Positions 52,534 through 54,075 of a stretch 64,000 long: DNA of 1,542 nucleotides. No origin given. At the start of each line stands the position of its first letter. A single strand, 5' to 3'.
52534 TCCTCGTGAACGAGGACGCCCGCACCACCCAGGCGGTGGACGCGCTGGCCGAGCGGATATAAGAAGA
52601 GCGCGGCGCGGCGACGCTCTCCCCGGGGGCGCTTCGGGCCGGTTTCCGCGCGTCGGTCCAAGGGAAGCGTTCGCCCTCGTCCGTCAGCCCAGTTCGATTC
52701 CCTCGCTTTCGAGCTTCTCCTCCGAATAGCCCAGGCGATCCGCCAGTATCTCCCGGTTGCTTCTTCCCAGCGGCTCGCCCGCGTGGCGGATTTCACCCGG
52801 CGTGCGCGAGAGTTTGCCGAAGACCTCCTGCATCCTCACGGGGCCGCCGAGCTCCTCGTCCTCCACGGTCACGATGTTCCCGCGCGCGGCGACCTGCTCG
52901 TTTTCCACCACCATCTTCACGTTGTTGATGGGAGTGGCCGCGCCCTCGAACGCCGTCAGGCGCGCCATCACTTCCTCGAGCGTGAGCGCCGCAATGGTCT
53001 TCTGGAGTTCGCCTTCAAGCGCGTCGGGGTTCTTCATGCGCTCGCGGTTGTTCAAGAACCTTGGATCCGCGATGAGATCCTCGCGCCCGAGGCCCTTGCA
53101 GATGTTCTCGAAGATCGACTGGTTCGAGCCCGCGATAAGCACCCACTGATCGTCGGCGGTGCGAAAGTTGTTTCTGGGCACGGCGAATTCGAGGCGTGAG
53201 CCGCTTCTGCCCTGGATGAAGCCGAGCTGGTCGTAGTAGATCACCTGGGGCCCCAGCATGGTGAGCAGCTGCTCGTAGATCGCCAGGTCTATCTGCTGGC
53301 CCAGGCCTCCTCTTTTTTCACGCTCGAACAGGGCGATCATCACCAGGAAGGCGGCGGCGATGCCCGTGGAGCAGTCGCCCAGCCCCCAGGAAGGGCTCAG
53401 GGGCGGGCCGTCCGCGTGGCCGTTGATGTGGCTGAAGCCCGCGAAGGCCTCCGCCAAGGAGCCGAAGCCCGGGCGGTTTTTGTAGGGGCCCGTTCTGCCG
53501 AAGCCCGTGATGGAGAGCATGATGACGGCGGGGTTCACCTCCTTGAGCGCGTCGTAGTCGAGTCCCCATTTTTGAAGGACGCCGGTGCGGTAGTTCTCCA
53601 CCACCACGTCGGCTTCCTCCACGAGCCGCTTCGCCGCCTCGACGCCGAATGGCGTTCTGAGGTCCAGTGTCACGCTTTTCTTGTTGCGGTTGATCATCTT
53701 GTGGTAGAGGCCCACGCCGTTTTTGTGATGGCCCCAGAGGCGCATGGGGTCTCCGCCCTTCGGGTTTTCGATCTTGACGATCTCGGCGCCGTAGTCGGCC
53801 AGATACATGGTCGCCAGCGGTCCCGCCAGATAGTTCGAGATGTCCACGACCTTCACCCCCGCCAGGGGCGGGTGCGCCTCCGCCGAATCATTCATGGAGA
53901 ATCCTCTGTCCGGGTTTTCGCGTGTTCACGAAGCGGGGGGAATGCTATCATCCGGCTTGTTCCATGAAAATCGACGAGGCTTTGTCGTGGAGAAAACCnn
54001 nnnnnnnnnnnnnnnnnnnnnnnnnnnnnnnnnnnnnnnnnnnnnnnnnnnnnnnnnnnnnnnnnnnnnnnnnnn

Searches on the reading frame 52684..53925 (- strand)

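Call 80: search_protein_families(library=pfam, proteins=[window:52684-53925:-], max_evalue=0.0001)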
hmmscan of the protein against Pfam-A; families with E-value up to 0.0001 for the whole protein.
window:52684-53925:- (413 aa): 1 family
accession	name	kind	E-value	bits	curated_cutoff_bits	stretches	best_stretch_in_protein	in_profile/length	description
PF02515.22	CoA_transf_3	-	3.1e-114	382.4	23.3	1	21-385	1-360/366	CoA-transferase family III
